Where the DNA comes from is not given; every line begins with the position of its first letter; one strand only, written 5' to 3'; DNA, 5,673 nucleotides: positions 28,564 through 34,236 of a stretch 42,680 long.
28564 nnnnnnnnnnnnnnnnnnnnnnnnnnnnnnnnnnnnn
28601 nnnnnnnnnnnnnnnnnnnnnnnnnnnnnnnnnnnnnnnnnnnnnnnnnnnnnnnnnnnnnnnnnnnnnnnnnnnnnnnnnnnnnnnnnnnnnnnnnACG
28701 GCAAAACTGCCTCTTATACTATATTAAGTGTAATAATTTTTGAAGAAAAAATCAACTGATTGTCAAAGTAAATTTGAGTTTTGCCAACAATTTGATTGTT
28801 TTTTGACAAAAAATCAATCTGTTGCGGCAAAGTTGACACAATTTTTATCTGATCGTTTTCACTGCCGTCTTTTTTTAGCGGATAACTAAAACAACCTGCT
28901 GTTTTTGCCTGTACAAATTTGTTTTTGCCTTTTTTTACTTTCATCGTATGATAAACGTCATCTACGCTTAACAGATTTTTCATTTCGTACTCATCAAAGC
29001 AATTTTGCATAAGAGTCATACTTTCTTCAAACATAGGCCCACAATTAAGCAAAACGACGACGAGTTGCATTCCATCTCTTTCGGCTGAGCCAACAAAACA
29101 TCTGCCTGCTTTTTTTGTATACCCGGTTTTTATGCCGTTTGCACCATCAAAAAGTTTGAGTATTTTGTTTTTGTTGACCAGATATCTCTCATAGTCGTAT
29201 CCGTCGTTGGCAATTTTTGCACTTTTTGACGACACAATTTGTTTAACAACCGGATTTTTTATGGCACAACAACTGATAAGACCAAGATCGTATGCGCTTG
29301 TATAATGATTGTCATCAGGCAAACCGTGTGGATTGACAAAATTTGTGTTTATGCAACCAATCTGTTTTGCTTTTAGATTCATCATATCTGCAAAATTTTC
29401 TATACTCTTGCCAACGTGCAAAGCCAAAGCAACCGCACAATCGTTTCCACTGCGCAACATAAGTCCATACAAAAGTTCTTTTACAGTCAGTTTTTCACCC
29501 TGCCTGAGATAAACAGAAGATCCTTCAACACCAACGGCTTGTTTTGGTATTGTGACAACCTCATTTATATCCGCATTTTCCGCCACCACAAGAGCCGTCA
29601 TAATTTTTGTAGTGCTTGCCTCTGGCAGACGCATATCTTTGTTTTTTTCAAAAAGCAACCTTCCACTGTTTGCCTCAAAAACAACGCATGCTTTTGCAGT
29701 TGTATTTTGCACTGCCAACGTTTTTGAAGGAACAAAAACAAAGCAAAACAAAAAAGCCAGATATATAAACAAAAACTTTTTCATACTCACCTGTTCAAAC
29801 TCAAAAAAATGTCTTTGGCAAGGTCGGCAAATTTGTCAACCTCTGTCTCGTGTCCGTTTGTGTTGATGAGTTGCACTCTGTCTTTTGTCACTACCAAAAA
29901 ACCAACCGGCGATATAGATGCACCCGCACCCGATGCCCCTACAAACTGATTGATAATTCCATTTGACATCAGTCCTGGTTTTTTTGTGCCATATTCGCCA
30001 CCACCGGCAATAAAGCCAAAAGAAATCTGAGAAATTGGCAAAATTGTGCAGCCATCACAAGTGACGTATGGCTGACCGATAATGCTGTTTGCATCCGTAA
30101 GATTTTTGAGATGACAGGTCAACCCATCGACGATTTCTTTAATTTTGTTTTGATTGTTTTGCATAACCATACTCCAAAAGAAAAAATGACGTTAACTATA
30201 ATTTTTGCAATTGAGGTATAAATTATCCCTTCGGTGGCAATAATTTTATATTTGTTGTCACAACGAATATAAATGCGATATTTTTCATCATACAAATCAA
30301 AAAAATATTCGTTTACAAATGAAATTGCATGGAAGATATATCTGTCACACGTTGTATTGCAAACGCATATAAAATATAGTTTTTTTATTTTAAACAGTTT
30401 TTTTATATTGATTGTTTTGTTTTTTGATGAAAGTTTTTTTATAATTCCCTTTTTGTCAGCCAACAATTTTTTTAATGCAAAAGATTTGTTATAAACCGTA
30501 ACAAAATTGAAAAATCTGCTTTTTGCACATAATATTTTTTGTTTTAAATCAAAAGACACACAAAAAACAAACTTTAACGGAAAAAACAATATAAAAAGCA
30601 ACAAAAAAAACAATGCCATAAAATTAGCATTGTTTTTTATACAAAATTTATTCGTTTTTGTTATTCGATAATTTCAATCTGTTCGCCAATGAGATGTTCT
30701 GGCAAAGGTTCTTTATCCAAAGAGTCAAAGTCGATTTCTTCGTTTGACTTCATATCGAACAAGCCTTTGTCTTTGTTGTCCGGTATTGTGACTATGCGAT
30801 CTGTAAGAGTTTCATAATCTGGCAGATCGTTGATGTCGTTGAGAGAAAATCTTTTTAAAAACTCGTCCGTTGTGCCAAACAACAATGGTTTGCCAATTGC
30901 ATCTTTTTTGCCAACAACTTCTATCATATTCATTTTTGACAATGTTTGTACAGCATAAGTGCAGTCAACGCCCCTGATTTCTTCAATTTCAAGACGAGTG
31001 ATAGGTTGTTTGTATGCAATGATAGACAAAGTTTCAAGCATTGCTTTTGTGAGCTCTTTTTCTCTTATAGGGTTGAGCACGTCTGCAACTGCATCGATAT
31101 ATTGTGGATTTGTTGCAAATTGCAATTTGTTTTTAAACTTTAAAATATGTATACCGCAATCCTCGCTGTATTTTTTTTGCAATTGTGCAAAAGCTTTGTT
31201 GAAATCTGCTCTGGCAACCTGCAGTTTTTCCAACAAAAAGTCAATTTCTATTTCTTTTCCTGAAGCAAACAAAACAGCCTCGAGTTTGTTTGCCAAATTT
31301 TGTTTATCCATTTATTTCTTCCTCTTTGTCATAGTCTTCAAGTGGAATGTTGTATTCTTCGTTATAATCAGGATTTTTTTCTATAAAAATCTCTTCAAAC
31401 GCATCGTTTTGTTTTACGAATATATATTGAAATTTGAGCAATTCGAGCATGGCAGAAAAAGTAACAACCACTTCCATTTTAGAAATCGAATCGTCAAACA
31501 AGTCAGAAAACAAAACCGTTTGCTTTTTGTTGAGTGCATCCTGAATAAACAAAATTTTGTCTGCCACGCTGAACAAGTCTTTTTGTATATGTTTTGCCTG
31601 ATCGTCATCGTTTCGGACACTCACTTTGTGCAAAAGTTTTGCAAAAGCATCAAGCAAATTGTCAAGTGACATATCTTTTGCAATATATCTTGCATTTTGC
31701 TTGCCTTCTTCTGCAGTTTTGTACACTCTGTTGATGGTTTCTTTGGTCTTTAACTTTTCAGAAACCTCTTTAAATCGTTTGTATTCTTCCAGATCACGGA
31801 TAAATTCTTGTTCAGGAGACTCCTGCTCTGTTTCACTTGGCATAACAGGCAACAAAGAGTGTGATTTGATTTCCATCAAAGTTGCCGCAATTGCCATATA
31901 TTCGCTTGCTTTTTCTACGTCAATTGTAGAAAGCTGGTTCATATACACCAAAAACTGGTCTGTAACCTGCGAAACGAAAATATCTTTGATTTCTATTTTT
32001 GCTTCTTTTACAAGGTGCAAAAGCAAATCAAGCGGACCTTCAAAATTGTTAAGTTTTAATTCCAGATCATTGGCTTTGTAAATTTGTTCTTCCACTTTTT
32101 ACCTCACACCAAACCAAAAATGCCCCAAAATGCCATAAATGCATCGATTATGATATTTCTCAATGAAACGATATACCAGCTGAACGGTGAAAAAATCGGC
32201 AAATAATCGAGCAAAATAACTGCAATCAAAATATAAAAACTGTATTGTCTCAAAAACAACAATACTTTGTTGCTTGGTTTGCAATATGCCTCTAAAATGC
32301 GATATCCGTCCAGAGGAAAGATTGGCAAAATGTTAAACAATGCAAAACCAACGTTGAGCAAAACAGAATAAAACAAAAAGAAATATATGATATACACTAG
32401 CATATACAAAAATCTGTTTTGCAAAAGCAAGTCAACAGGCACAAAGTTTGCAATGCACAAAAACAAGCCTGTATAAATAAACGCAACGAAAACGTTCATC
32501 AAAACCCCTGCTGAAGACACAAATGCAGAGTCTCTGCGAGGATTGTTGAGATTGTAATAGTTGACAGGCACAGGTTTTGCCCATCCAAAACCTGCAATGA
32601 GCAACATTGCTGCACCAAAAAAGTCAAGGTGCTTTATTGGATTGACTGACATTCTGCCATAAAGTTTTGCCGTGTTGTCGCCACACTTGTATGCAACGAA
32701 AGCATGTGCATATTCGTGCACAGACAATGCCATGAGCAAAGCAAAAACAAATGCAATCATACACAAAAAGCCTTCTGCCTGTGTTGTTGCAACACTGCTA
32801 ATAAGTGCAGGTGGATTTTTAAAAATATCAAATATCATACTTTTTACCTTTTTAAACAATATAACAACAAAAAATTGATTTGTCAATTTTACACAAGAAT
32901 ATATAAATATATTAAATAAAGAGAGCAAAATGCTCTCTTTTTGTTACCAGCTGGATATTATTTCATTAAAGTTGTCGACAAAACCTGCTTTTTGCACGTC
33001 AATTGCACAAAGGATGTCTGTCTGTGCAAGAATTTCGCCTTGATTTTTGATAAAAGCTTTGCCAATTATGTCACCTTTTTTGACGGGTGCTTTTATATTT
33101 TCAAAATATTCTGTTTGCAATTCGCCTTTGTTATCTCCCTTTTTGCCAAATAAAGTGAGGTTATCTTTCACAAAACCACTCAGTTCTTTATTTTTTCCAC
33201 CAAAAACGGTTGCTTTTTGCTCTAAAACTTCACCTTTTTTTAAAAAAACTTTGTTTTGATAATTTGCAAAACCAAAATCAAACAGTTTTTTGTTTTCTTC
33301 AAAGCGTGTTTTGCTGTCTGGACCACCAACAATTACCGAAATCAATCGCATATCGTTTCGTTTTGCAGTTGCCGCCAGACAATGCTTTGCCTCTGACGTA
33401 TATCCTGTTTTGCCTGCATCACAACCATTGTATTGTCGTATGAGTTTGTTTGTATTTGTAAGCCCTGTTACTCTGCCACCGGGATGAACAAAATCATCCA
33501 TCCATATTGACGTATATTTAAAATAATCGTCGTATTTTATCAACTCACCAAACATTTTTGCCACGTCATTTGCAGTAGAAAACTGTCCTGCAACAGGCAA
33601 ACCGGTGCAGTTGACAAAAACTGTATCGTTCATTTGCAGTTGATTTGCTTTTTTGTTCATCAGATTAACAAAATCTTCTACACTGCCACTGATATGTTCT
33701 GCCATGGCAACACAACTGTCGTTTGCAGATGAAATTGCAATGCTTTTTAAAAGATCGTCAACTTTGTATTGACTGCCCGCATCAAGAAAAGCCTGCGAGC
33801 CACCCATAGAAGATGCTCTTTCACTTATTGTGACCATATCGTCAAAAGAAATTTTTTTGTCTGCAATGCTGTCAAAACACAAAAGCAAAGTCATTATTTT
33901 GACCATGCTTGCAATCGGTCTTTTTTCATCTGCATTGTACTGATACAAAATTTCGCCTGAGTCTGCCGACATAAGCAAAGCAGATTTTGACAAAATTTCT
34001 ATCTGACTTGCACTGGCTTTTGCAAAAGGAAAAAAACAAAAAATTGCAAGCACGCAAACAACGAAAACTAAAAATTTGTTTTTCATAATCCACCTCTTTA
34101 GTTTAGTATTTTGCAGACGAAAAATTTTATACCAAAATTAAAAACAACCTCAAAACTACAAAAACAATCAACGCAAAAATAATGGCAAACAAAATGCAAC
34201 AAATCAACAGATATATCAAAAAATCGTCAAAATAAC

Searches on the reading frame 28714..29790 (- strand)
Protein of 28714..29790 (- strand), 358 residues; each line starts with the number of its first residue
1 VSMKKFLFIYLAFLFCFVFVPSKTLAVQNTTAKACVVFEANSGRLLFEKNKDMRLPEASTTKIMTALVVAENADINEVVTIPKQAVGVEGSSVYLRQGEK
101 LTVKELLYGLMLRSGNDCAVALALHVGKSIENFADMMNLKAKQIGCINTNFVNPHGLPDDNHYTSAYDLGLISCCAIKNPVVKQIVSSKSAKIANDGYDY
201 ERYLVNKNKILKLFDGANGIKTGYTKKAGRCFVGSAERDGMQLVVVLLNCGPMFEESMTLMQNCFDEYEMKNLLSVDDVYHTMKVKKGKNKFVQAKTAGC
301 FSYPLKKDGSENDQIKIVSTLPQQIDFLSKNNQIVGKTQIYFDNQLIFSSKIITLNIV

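Call 29: search_protein_families(library=pfam, proteins=[window:28714-29790:-], max_evalue=0.00001)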
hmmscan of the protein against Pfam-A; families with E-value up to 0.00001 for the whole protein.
window:28714-29790:- (358 aa): 3 families
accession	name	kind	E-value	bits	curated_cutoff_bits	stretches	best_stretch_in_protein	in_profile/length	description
PF00768.25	Peptidase_S11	-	1.2e-59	202.1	27.6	1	26-249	6-236/239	D-alanyl-D-alanine carboxypeptidase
PF07943.18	PBP5_C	-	3e-10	40.6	21.2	1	268-356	1-87/91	Penicillin-binding protein 5, C-terminal domain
PF13354.11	Beta-lactamase2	-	5.7e-06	26.3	22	1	45-168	12-138/214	Beta-lactamase enzyme family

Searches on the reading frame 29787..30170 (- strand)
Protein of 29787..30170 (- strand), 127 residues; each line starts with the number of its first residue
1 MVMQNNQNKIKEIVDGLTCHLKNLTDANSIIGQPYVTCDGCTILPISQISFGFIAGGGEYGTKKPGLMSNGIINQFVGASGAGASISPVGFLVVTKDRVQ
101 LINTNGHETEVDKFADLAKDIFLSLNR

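Call 29: search_protein_families(library=pfam, proteins=[window:29787-30170:-], max_evalue=0.00001)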
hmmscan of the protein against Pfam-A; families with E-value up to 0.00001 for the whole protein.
window:29787-30170:- (127 aa): 1 family
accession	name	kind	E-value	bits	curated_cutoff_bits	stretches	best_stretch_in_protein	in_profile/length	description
PF09579.15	Spore_YtfJ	-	4e-21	75.5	25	1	37-120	3-78/81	Sporulation protein YtfJ (Spore_YtfJ)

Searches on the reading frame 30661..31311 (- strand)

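Call 50: search_protein_families(library=pfam, proteins=[window:30661-31311:-], max_evalue=0.00001)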
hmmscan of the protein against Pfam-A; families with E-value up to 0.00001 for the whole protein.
window:30661-31311:- (216 aa): 1 family
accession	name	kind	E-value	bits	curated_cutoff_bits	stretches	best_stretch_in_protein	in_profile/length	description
PF04079.22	SMC_ScpB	-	3.4e-49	166.9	27.4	1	9-165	2-159/160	Segregation and condensation complex subunit ScpB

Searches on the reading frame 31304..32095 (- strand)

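Call 50: search_protein_families(library=pfam, proteins=[window:31304-32095:-], max_evalue=0.00001)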
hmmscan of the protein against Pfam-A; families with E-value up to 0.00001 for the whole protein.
window:31304-32095:- (263 aa): 2 families
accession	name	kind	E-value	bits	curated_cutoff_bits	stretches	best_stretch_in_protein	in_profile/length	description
PF02616.19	SMC_ScpA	-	8.2e-26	91.9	24.6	1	28-238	1-229/232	Segregation and condensation protein ScpA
PF04824.21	Rad21_Rec8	-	5.8e-07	29.2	22.7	1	194-243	5-54/55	Conserved region of Rad21 / Rec8 like protein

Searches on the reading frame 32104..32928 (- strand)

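Call 29: search_protein_families(library=pfam, proteins=[window:32104-32928:-], max_evalue=0.00001)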
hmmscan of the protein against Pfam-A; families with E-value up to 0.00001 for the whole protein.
window:32104-32928:- (274 aa): 1 family
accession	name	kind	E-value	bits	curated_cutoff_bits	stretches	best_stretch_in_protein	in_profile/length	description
PF02163.28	Peptidase_M50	-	1.6e-13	51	27.2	1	59-236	1-216/221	Peptidase family M50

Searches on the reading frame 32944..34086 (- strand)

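Call 29: search_protein_families(library=pfam, proteins=[window:32944-34086:-], max_evalue=0.00001)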
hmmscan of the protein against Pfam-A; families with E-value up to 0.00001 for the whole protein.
window:32944-34086:- (380 aa): 3 families
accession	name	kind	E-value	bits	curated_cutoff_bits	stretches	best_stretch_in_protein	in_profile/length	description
PF00768.25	Peptidase_S11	-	9.6e-73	245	27.6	1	24-255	3-237/239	D-alanyl-D-alanine carboxypeptidase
PF13354.11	Beta-lactamase2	-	1.5e-12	47.7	22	1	40-183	6-147/214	Beta-lactamase enzyme family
PF07943.18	PBP5_C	-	7.3e-12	45.7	21.2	1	276-366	1-91/91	Penicillin-binding protein 5, C-terminal domain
